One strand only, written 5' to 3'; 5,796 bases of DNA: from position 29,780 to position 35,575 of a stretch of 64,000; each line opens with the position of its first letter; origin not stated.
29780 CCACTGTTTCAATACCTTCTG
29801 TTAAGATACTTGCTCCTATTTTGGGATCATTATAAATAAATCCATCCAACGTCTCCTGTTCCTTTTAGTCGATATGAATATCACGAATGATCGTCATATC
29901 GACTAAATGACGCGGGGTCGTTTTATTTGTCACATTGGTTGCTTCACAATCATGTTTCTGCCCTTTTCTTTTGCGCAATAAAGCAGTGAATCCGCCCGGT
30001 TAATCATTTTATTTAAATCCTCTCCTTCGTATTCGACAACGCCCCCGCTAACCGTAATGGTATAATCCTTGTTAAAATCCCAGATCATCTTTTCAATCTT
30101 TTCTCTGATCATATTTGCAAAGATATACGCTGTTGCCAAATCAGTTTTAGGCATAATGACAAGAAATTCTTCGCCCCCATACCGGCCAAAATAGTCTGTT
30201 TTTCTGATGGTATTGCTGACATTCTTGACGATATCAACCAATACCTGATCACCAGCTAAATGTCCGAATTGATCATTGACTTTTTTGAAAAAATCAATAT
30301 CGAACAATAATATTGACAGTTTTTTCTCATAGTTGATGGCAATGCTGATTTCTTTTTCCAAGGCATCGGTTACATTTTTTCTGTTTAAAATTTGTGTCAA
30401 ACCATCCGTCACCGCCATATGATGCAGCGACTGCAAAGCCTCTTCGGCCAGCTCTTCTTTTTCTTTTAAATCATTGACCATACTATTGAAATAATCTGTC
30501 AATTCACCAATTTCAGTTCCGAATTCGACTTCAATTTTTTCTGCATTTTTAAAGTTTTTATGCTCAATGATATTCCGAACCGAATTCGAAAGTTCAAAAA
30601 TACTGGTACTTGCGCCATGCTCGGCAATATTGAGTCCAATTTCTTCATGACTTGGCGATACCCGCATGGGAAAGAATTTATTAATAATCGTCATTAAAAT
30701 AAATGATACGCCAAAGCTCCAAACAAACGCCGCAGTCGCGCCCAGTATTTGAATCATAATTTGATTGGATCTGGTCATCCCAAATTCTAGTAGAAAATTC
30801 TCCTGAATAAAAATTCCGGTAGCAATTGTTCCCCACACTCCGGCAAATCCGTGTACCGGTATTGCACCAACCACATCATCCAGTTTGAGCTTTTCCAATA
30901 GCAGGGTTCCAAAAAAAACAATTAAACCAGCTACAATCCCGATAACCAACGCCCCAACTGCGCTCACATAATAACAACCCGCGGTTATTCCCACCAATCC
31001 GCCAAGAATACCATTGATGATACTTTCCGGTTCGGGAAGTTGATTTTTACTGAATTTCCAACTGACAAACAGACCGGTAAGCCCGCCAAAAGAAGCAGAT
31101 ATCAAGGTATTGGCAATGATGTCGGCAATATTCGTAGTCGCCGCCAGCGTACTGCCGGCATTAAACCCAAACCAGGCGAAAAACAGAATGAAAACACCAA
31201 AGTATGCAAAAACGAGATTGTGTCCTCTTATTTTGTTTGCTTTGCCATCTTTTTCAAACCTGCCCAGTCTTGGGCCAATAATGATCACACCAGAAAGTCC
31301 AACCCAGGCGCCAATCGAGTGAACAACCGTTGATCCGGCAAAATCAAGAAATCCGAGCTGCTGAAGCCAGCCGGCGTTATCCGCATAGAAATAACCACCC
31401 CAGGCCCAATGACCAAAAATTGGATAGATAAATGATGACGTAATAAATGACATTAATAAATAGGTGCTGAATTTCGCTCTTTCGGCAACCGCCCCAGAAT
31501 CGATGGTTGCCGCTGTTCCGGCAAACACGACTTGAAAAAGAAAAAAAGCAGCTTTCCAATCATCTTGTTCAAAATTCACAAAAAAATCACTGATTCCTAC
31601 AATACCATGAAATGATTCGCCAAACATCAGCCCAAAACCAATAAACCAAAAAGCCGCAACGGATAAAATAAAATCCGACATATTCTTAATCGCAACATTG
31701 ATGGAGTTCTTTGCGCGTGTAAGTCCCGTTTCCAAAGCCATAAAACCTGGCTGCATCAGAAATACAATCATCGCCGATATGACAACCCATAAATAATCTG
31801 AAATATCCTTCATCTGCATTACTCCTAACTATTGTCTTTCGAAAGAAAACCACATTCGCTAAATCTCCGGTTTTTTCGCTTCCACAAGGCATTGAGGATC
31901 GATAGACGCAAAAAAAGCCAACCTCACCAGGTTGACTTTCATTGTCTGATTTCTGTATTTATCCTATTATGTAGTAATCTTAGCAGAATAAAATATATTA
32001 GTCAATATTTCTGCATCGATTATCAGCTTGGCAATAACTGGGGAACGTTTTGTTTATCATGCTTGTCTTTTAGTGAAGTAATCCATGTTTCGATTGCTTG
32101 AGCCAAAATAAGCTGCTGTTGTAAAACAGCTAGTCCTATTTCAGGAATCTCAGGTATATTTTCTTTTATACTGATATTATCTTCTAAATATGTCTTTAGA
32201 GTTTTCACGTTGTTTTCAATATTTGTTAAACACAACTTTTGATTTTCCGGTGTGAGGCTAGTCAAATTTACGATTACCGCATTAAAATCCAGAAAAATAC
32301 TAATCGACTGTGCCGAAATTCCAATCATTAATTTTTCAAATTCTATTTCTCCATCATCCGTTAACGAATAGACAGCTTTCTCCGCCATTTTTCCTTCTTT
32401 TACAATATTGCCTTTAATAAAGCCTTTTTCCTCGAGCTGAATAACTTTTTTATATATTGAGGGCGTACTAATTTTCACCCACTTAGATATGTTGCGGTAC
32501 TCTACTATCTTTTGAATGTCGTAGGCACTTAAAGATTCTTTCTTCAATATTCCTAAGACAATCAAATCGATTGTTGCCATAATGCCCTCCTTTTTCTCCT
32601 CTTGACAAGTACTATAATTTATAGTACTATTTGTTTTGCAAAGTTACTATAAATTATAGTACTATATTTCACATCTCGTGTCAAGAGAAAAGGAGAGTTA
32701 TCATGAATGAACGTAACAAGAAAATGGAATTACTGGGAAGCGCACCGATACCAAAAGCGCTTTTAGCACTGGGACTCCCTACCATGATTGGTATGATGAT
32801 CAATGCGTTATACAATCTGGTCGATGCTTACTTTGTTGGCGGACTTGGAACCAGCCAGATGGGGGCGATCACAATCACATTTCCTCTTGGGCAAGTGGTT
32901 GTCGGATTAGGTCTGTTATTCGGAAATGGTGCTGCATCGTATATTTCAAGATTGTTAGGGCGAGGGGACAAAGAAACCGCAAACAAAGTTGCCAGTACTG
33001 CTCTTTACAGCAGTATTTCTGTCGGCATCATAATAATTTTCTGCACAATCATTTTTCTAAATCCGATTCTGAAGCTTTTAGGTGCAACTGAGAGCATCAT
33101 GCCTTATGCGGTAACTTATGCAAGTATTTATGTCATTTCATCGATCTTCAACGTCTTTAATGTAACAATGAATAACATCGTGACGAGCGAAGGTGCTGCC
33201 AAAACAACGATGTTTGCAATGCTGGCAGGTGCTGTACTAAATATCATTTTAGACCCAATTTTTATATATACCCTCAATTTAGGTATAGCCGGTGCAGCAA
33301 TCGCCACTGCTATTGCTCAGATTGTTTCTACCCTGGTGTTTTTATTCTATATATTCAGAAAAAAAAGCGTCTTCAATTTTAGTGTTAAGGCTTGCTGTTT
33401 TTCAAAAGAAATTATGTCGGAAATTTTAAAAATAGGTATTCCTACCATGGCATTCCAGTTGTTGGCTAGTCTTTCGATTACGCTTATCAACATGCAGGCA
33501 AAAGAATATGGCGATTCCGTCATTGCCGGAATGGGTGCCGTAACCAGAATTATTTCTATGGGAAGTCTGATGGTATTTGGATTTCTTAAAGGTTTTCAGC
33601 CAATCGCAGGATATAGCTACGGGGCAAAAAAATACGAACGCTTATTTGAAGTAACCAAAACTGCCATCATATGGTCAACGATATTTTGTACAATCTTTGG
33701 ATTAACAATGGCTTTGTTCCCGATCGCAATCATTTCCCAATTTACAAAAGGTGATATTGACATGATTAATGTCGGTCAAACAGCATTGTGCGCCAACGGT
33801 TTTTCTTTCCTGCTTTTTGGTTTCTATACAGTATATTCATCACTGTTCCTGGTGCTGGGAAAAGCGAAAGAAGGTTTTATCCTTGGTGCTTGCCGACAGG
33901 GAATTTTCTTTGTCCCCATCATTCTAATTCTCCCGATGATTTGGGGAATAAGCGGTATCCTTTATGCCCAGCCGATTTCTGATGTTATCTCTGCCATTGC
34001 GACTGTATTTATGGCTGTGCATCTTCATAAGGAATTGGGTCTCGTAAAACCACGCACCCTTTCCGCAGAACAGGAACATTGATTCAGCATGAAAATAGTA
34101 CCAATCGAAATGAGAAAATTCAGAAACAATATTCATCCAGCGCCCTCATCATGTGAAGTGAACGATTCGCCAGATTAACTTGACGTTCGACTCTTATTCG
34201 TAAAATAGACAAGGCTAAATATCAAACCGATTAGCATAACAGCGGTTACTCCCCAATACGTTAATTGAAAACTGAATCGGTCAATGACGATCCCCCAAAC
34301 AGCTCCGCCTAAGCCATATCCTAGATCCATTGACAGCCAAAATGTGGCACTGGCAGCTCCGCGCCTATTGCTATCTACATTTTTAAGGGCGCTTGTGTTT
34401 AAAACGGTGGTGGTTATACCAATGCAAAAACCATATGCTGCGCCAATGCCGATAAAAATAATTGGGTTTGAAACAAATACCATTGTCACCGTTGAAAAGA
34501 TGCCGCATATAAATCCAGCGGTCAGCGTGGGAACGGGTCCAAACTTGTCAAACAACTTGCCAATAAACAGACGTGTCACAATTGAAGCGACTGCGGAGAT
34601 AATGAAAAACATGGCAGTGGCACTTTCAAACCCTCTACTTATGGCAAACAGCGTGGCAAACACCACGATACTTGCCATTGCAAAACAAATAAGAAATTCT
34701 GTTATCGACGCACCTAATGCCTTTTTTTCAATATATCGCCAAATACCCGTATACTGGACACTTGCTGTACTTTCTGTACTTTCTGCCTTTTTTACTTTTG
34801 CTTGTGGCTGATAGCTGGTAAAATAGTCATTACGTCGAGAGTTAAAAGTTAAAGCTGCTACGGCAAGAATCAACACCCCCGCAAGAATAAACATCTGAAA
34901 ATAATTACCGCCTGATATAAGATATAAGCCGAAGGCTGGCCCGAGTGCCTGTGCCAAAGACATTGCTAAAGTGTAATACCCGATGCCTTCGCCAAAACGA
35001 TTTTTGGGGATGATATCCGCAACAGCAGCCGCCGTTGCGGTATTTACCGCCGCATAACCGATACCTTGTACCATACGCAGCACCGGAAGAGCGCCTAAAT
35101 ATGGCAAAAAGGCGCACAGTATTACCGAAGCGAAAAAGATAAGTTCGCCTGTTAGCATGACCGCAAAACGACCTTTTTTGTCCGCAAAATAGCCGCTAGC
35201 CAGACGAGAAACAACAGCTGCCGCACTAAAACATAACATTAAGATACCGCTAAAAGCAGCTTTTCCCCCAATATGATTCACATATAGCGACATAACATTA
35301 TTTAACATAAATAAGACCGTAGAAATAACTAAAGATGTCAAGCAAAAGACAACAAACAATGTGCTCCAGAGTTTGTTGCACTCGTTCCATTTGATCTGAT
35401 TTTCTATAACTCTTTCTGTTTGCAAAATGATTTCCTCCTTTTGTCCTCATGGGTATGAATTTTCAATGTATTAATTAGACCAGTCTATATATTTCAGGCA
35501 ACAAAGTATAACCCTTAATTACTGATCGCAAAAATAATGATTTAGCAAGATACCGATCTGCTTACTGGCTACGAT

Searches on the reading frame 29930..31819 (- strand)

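Call 6: search_protein_families(library=pfam, proteins=[window:29930-31819:-])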
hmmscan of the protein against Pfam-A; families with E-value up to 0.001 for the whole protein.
window:29930-31819:- (629 aa): 2 families
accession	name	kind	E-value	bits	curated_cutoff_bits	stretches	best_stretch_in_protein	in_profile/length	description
PF00909.26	Ammonium_transp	-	6.8e-119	397.6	23.2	1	10-404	1-397/399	Ammonium Transporter Family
PF00990.26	GGDEF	-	5.8e-41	140.4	23.8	1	469-622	1-160/161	Diguanylate cyclase, GGDEF domain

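Call 7: search_protein_families(library=ncbifam, proteins=[window:29930-31819:-])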
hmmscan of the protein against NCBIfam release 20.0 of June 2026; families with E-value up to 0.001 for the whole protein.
window:29930-31819:- (629 aa): 26 families (the best 25 are shown)
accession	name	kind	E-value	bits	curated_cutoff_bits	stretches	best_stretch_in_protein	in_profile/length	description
TIGR00836.1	amt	subfamily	1.9e-122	409.1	343.3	1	8-404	1-404/406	ammonium transporter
TIGR03644.1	marine_trans_1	hypoth_equivalog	2.4e-91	306.6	514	1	8-403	4-398/404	probable ammonium transporter, marine subtype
NF007947.0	PRK10666.1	equivalog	7.8e-52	176.6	657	1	7-404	30-424/428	ammonium transporter AmtB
NF007135.0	PRK09581.1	equivalog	1.6e-47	162.4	474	1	457-627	280-455/457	PleD family two-component system response regulator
TIGR00254.1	GGDEF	domain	2e-46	157.7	37.4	1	465-625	1-165/168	diguanylate cyclase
NF038266.1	diguan_SiaD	equivalog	8.1e-46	156.4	290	1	460-623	85-251/252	biofilm regulation diguanylate cyclase SiaD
NF007380.0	PRK09894.1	equivalog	1.7e-37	129.4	256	1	445-625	104-285/296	diguanylate cyclase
NF041606.1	dguan_cyc_DgcA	equivalog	4.7e-37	127.7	370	1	387-625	97-337/340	diguanylate cyclase DgcA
NF007423.1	PRK09966.1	equivalog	3.3e-36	125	325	1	372-617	144-390/390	diguanylate cyclase DgcN/YfiN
NF047654.1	DiguCycDgcRLepto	equivalog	7.9e-33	113.6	500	1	464-625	128-294/295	diguanylate cyclase DgcR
NF011955.1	PRK15426.1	equivalog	9.4e-30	103.3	408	1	463-626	392-560/564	cellulose biosynthesis regulator diguanylate cyclase DgcQ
NF051473.1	DigCycDgcsShew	equivalog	5.4e-29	101.5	400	1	463-623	129-287/291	diguanylate cyclase DgcS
NF007474.0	PRK10060.1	equivalog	2.9e-26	91.9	782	1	460-622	228-390/663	cyclic di-GMP phosphodiesterase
NF040885.1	diguan_DgcJ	equivalog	5.5e-26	91.4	500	1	465-621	337-490/493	diguanylate cyclase DgcJ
NF007599.0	PRK10245.1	equivalog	1.5e-25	89.5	402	1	457-623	199-366/371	diguanylate cyclase AdrA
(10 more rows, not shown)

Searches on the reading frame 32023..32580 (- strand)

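Call 73: search_protein_families(library=pfam, proteins=[window:32023-32580:-], max_evalue=0.00001)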
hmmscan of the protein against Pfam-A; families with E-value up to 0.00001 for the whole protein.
window:32023-32580:- (185 aa): 1 family
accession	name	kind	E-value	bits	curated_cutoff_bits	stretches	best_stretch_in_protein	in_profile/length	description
PF03551.20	PadR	-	4.2e-08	33.5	27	1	8-82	1-74/75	Transcriptional regulator PadR-like family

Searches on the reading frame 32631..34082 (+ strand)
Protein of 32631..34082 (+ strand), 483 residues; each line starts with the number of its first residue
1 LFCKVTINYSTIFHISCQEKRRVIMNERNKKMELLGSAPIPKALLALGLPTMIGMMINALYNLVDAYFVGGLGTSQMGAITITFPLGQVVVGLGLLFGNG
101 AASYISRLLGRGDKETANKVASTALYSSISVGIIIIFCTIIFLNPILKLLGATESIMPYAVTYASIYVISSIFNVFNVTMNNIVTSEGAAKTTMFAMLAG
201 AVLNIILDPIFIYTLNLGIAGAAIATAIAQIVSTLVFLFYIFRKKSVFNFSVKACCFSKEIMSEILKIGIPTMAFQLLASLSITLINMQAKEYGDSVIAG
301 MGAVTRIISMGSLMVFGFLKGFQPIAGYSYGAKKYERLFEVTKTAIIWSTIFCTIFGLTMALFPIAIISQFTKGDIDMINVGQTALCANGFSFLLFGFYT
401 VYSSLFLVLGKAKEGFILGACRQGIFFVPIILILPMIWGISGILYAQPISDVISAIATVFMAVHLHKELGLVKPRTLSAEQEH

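Call 73: search_protein_families(library=pfam, proteins=[window:32631-34082:+], max_evalue=0.00001)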
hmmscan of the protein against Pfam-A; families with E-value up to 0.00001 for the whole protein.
window:32631-34082:+ (483 aa): 1 family
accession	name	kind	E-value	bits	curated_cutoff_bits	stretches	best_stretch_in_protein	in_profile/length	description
PF01554.23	MatE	-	4.1e-42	144.1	24.9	2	50-210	1-161/161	MatE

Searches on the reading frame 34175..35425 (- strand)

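Call 74: search_protein_families(library=pfam, proteins=[window:34175-35425:-], max_evalue=0.00001)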
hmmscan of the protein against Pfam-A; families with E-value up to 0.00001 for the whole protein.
window:34175-35425:- (416 aa): 3 families
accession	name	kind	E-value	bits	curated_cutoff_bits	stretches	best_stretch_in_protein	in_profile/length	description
PF07690.21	MFS_1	-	3.2e-46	158.3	33.4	1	28-373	2-346/347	Major Facilitator Superfamily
PF05977.19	MFS_3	-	3.4e-08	32.8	27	1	73-405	61-391/524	Transmembrane secretion effector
PF00083.30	Sugar_tr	-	3.1e-07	30.1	22.3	1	31-191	16-186/452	Sugar (and other) transporter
